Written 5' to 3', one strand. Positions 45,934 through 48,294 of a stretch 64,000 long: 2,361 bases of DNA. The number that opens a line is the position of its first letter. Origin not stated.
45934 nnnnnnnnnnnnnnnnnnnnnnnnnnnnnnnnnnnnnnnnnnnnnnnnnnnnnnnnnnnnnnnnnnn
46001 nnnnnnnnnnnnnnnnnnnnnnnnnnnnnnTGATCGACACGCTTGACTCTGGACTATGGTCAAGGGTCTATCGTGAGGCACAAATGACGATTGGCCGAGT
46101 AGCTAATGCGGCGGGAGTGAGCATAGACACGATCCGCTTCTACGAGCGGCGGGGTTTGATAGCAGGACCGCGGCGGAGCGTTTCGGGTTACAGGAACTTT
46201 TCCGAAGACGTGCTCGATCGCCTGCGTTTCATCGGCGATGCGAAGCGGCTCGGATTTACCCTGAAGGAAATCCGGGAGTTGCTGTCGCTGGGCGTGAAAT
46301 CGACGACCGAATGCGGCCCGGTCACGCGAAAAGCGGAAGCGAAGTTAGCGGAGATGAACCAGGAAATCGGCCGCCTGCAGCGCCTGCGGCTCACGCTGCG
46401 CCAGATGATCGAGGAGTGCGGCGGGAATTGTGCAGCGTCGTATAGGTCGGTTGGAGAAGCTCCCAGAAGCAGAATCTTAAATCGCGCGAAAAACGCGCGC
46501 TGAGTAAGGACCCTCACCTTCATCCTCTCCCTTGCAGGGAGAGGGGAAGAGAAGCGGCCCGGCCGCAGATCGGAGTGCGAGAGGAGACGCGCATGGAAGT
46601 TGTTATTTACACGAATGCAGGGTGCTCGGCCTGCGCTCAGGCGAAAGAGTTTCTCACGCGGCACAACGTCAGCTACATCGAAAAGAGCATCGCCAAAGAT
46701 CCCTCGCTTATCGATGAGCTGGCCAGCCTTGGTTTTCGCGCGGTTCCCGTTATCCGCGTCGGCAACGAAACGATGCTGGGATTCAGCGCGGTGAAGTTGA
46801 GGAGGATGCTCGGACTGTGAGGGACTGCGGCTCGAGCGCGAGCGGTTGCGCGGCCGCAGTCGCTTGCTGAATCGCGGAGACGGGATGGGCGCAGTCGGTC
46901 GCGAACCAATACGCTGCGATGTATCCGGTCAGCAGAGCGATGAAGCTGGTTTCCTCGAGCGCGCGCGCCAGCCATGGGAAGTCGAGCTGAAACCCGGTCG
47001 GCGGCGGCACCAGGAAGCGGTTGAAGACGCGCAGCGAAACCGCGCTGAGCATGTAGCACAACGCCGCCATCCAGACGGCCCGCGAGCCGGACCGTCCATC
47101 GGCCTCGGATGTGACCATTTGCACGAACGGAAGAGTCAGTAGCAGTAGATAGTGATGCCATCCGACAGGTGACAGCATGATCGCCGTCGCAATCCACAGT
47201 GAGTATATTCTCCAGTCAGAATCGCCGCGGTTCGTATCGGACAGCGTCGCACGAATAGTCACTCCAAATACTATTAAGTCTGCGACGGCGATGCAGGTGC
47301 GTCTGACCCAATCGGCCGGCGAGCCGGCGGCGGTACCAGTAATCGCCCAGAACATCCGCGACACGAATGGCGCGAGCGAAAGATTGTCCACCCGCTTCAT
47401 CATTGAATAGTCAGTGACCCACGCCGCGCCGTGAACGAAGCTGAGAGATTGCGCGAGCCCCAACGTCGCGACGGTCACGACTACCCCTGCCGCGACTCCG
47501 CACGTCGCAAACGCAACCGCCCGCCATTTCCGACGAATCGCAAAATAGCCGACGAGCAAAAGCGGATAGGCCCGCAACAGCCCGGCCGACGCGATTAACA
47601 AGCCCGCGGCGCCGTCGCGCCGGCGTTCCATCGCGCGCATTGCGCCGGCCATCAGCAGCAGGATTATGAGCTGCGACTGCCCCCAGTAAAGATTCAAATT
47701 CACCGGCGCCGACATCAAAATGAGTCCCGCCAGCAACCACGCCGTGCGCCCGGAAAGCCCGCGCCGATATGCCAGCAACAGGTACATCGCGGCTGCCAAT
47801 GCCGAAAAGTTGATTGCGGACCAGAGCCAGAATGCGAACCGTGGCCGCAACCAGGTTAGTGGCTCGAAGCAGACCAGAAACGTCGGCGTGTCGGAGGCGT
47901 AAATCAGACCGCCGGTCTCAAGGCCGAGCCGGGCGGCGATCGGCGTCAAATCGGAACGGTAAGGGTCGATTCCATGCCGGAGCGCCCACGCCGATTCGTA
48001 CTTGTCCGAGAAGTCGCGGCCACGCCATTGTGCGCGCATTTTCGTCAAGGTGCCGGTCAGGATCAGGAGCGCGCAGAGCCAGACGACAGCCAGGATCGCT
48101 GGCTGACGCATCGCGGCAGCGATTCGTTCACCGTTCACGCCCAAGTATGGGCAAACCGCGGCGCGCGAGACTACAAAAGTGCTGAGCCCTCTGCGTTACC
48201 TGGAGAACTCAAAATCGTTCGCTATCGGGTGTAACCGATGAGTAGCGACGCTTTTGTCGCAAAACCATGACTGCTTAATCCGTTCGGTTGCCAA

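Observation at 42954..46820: Orphan boxC-boxB pair (aerobic benzoyl-CoA epoxidase/dihydrolase) lacking boxA and a CoA ligase, followed by MerR regulator and glutaredoxin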

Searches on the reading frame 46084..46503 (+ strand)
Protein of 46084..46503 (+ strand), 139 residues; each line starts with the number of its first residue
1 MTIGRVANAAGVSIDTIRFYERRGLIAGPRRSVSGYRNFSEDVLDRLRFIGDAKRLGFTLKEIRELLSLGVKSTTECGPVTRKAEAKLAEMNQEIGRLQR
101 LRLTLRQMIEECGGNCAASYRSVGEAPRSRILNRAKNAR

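Call 7: search_protein_families(library=ncbifam, proteins=[window:46084-46503:+])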
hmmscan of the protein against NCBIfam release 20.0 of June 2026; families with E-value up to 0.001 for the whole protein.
window:46084-46503:+ (139 aa): 18 families
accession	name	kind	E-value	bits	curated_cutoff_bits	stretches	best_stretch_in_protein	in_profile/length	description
TIGR02051.1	MerR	equivalog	7.2e-31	107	150.85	1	2-115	1-112/124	mercury resistance transcriptional regulator MerR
NF007069.0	PRK09514.1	equivalog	1.9e-30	105.7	143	1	2-126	3-129/141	Zn(2+)-responsive transcriptional regulator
TIGR02043.1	ZntR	equivalog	8.3e-29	100.4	167.95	1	2-126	3-129/131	Zn(2+)-responsive transcriptional regulator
TIGR02044.1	CueR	equivalog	8.7e-29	100.2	147.4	1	1-115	1-115/127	Cu(I)-responsive transcriptional regulator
TIGR02047.1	CadR-PbrR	equivalog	3.8e-23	81.9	151.45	1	1-118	1-118/127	Cd(II)/Pb(II)-responsive transcriptional regulator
NF010315.0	PRK13752.1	subfamily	1.1e-21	77.4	261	1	1-113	8-118/144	mercury resistance transcriptional regulator MerR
NF007590.0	PRK10227.1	equivalog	4.6e-20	72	244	1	1-119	1-119/135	Cu(I)-responsive transcriptional regulator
TIGR01950.1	SoxR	equivalog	1.4e-15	57.3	116.9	1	1-113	2-113/142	redox-sensitive transcriptional activator SoxR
NF050798.1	TF_FtsR_Actino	equivalog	7.4e-14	52.4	150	1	11-113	16-119/223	transcriptional regulator FtsR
NF041849.1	trans_regNmlR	equivalog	2.3e-13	50.2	175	1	1-82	1-85/117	stress response transcriptional regulator NmlR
TIGR02054.1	MerD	equivalog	7.2e-10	39.4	103.65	1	2-66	5-69/120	mercuric resistance transcriptional repressor MerD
NF053782.1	ChlnTransRegdde3219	equivalog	7e-09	35.6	450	1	2-106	8-110/278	choline utilization transcriptional activator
NF047375.1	HeatShock_HspR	equivalog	4.8e-08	32.9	105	1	2-72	5-75/92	heat shock protein transcriptional repressor HspR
NF053740.1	TransRegTnrAGPos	equivalog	1.8e-07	31.3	140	1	1-67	13-78/108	hypothetical protein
NF047377.1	heat_HspR_dupli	exception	1.1e-05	25.1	300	1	13-71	18-76/214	heat shock protein transcriptional repressor HspR, fused homodimer type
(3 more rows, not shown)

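Call 8: search_protein_families(library=pfam, proteins=[window:46084-46503:+])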
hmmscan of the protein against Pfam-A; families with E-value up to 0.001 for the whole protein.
window:46084-46503:+ (139 aa): 3 families
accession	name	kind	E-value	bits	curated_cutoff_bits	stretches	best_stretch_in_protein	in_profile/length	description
PF13411.12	MerR_1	-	4.5e-19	68.8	21.6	1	1-68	1-67/69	MerR HTH family regulatory protein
PF09278.17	MerR-DNA-bind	-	2.9e-18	66.7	25.4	1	44-107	1-64/65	MerR, DNA binding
PF00376.29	MerR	-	4.2e-13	49.3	28.2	1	2-38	1-37/38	MerR family regulatory protein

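Call 60: find_homologous_proteins(query=window:46084-46503:+, max_evalue=1e-10)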
Query window:46084-46503:+ (139 aa): 5254 proteins with E <= 1e-10 among 5400 candidates; the best 120 are listed.
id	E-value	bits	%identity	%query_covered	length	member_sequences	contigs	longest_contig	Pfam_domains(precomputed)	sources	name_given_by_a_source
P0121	3.7e-81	288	99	100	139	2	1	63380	PF00376.30,PF13411.13,PF09278.18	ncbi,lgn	-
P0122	2.0e-63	230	85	94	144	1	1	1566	PF00376.30,PF13411.13,PF09278.18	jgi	jgi:MerR family copper efflux transcriptional regulator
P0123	4.3e-63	229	80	100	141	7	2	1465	PF00376.30,PF13411.13,PF09278.18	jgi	jgi:MerR family transcriptional regulator, copper efflux regulator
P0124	2.6e-62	227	79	100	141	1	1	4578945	PF00376.30,PF13411.13,PF09278.18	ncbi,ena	-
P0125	5.6e-62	226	84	94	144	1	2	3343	PF00376.30,PF13411.13,PF09278.18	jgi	jgi:MerR family transcriptional regulator, copper efflux regulator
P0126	7.4e-62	225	83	94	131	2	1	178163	PF00376.30,PF13411.13,PF09278.18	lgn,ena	-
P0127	7.6e-62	225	88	86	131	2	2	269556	PF00376.30,PF13411.13,PF09278.18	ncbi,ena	-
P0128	8.2e-62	225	78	100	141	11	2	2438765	PF00376.30,PF13411.13,PF09278.18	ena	-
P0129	1.1e-61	225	85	89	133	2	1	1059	PF00376.30,PF13411.13,PF09278.18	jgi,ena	-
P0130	8.6e-61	222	80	96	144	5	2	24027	PF00376.30,PF13411.13,PF09278.18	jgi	jgi:MerR family transcriptional regulator, copper efflux regulator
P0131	1.0e-60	222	77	99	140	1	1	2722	PF00376.30,PF13411.13,PF09278.18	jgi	jgi:MerR family transcriptional regulator, copper efflux regulator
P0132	1.4e-60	221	80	98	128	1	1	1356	PF00376.30,PF13411.13,PF09278.18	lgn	-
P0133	4.1e-60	220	84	86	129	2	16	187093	PF00376.30,PF13411.13,PF09278.18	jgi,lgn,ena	jgi:MerR family mercuric resistance operon transcriptional regulator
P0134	6.6e-60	219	79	98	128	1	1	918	PF00376.30,PF13411.13,PF09278.18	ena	-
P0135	8.2e-60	219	85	89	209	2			PF00376.30,PF13411.13,PF09278.18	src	-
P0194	1.1e-56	209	73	100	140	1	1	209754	PF00376.30,PF13411.13,PF09278.18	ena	-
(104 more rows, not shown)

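Call 61: find_encoding_contigs(protein=P0194, flank=8000, max_places=2)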
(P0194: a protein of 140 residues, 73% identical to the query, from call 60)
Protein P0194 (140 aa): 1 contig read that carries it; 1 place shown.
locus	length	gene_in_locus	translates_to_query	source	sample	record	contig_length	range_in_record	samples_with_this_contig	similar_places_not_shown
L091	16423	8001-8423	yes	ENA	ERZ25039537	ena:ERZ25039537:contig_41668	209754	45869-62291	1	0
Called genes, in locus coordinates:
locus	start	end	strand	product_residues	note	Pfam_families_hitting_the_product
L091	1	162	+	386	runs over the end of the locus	PF00144:Beta-lactamase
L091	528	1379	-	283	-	-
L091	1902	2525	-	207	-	PF01323:DSBA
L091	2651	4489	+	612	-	PF02922:CBM_48, PF00128:Alpha-amylase (faint)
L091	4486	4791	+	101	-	PF21331:Isoamylase_C (weak)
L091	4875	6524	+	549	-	PF00378:ECH_1, PF16113:ECH_2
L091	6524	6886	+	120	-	-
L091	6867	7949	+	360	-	-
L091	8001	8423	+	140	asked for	PF00376:MerR, PF13411:MerR_1, PF09278:MerR-DNA-bind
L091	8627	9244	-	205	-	-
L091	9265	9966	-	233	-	PF09594:GT87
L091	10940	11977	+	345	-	PF07819:PGAP1 (weak)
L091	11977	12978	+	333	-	PF13387:Lnb_N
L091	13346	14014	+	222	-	PF04140:ICMT, PF04191:PEMT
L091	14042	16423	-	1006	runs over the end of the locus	PF00873:ACR_tran, PF03176:MMPL (weak)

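Call 62: find_encoding_contigs(protein=P0124, flank=8000, max_places=2)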
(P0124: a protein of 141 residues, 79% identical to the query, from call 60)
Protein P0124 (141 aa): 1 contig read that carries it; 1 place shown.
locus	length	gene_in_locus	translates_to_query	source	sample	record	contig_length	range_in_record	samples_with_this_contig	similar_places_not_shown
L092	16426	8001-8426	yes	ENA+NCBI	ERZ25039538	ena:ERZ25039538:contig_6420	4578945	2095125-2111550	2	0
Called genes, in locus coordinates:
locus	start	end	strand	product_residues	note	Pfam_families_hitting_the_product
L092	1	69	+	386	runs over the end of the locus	PF00144:Beta-lactamase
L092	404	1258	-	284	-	-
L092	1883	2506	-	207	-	PF01323:DSBA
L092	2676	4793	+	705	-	PF02922:CBM_48, PF00128:Alpha-amylase (faint), PF21331:Isoamylase_C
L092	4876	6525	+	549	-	PF00378:ECH_1, PF16113:ECH_2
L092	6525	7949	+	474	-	-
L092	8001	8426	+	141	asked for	PF00376:MerR, PF13411:MerR_1, PF09278:MerR-DNA-bind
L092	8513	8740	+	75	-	PF00462:Glutaredoxin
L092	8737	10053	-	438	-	PF09594:GT87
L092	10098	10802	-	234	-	PF00440:TetR_N, PF21306:TetR_C_40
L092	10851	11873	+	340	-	PF13557:Phenol_MetA_deg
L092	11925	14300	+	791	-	PF00884:Sulfatase, PF16347:SGSH_C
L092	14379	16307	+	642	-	PF07819:PGAP1 (weak)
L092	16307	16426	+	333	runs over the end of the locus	PF13387:Lnb_N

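Call 74: search_solved_structures(query=window:46084-46503:+, max_evalue=1e-8, show_alignments=2)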
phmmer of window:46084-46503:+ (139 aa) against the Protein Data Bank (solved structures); distinct sequences matched with E-value up to 1e-8: 11.
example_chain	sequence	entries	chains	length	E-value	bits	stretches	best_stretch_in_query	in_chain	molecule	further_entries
5crl_A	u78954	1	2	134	4.9e-20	75.5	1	1-113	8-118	Mercuric resistance operon regulatory protein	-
4ua1_A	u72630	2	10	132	1e-18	71.2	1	3-115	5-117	Regulatory protein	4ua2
1q05_A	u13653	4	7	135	1.5e-16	64.2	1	1-118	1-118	Transcriptional regulator cueR | HTH-type transcriptional regulator CueR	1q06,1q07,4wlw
6ldi_G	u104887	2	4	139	1.6e-16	64.1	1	1-118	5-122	HTH-type transcriptional regulator CueR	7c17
6xh7_G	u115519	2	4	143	1.8e-16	64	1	1-118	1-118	HTH-type transcriptional regulator CueR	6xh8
4wls_A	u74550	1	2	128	2e-15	60.6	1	1-115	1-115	HTH-type transcriptional regulator CueR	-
6jgf_A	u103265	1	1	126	2.4e-14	57.1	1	1-117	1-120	CadR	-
6jgv_A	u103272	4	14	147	3.4e-14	56.6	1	1-117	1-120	CadR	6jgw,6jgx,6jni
6jyw_A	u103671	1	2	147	4.7e-14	56.1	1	1-117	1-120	CadR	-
5gpe_A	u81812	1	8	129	5.5e-14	55.9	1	1-113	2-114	Transcriptional regulator, MerR-family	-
2vz4_A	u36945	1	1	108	9.2e-10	42.3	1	2-110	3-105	HTH-TYPE TRANSCRIPTIONAL ACTIVATOR TIPA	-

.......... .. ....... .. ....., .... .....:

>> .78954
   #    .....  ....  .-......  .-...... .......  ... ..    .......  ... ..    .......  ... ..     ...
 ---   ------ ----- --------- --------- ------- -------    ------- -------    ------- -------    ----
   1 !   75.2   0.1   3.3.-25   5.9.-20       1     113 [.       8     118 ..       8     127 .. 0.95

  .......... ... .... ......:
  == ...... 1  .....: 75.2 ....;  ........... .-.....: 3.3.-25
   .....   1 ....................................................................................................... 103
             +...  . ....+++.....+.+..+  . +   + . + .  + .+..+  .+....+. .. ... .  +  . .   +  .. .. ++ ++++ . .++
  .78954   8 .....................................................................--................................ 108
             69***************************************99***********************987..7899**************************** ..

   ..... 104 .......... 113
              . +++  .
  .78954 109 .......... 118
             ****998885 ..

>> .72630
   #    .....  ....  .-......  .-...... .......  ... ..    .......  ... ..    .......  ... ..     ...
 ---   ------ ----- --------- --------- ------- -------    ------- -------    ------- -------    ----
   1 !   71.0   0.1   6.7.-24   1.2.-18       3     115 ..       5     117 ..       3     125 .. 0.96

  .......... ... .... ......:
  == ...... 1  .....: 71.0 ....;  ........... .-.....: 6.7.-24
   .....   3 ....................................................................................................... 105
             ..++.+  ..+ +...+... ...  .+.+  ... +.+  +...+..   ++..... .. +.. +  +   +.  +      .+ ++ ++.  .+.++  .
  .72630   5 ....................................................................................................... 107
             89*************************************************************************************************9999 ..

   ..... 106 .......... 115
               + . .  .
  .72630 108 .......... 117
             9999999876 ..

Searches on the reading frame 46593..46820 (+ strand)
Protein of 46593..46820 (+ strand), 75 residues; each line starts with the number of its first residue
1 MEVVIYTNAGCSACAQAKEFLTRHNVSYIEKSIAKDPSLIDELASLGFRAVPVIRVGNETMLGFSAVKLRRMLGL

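Call 7: search_protein_families(library=ncbifam, proteins=[window:46593-46820:+])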
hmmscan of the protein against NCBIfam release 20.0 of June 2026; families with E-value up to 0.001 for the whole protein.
window:46593-46820:+ (75 aa): 17 families
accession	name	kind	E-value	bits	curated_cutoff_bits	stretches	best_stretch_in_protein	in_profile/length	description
TIGR02196.1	GlrX_YruB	hypoth_equivalog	1e-16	61.2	88.55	1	3-73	2-73/74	glutaredoxin-like protein, YruB-family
TIGR02194.1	GlrX_NrdH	subfamily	2.9e-16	59.4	85.75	1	3-72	1-71/72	glutaredoxin-like protein NrdH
NF041212.1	Uxx_star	subfamily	4.4e-12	46.1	66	1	3-64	1-64/70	Uxx-star family glutaredoxin-like (seleno)protein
TIGR02181.1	GRX_bact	equivalog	3.4e-10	40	90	1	3-66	1-66/80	glutaredoxin 3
NF045501.1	HUGP_GUXX-star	exception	5.2e-10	39.2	325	1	2-65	166-231/236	HUGP/GUXX-star fusion selenoprotein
NF041211.1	gluta_UXX_star_2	equivalog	6.6e-10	38.8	100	1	3-67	1-67/71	UXX-star (seleno)protein family 2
NF009210.0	PRK12559.1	equivalog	4.3e-08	33.3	159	1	3-46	2-45/131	transcriptional regulator SpxA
NF047338.1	gluta_UXX_star_3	exception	1.5e-07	31.3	97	1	3-58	1-58/70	UXX-star (seleno)protein family 3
TIGR02200.1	GlrX_actino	hypoth_equivalog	6e-07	29.8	89.5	1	3-61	2-63/77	mycoredoxin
TIGR02190.1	GlrX-dom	hypoth_equivalog_domain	1.1e-06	28.5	99.3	1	2-68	9-75/79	glutaredoxin-family domain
NF002459.0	PRK01655.1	subfamily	1.3e-06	28.5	123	1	3-45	2-44/132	transcriptional regulator Spx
NF007657.0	PRK10329.1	equivalog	1.5e-06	28.1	131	1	1-68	1-68/81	glutaredoxin-like protein NrdH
NF009885.0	PRK13344.1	equivalog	4.4e-06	26.6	152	1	3-43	2-42/132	transcriptional regulator Spx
NF007923.0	PRK10638.1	equivalog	2.1e-05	24.5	129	1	2-57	3-59/83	glutaredoxin 3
NF041114.2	gluta_UXX_star_1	equivalog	3.4e-05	24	72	1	3-65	1-65/70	UXX-star selenoprotein family 1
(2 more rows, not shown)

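Call 8: search_protein_families(library=pfam, proteins=[window:46593-46820:+])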
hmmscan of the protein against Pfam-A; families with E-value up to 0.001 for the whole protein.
window:46593-46820:+ (75 aa): 1 family
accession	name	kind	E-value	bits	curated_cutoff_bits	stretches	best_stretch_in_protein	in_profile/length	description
PF00462.30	Glutaredoxin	-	1.1e-13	51.5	22.9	1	3-59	1-58/60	Glutaredoxin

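Call 73: search_solved_structures(query=window:46593-46820:+, max_evalue=0.001)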
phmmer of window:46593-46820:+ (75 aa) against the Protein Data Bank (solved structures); distinct sequences matched with E-value up to 0.001: 18.
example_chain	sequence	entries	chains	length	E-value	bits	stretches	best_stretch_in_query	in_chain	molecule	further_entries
7c10_A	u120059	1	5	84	3.2e-14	55.7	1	2-75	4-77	Glutaredoxin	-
7c12_A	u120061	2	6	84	8.9e-13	51.2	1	2-75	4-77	Glutaredoxin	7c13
3zij_A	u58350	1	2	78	2.6e-07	33.9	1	3-74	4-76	THIOREDOXIN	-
4hs1_A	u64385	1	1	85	8.1e-07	32.4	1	1-74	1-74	Glutaredoxin NrdH, putative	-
3zit_A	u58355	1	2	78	1.3e-06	31.7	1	3-74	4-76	THIOREDOXIN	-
4f2i_A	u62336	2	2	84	1.9e-06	31.2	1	3-74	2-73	Glutaredoxin NrdH, putative | Glutaredoxin-like protein NrdH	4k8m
1r7h_A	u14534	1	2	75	2.6e-06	30.8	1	1-72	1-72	NrdH-redoxin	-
7f75_G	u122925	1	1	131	5.1e-06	29.8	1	3-45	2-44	transcriptional regulator Spx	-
6ghb_A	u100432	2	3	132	6e-06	29.6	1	3-45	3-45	Regulatory protein Spx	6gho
1z3e_A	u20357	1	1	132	6.3e-06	29.6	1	3-45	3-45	Regulatory protein spx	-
3gfk_A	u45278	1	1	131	6.9e-06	29.4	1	3-45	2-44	Regulatory protein spx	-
2mzc_A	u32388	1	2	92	0.00013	25.4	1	2-59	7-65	Glutaredoxin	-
2khp_A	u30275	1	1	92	0.00014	25.3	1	2-59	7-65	GLUTAREDOXIN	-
3ihq_A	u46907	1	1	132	0.00017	25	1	3-45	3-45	Regulatory protein spx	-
3l78_A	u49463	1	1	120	0.00032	24.2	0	3-45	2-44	Regulatory protein spx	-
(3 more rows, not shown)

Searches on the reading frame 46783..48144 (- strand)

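Call 7: search_protein_families(library=ncbifam, proteins=[window:46783-48144:-])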
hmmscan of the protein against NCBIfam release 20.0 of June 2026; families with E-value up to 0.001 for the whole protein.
window:46783-48144:- (453 aa): 1 family
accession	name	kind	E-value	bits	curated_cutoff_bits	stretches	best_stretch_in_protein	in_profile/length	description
NF009915.0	PRK13375.1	equivalog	8.8e-07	27.9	413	1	91-394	102-389/425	mannosyltransferase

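Call 8: search_protein_families(library=pfam, proteins=[window:46783-48144:-])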
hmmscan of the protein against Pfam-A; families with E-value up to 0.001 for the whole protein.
window:46783-48144:- (453 aa): 1 family
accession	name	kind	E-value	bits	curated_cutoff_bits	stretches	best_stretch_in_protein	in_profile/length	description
PF09594.16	GT87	-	1.7e-25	90.6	25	1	86-326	4-237/237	Glycosyltransferase family 87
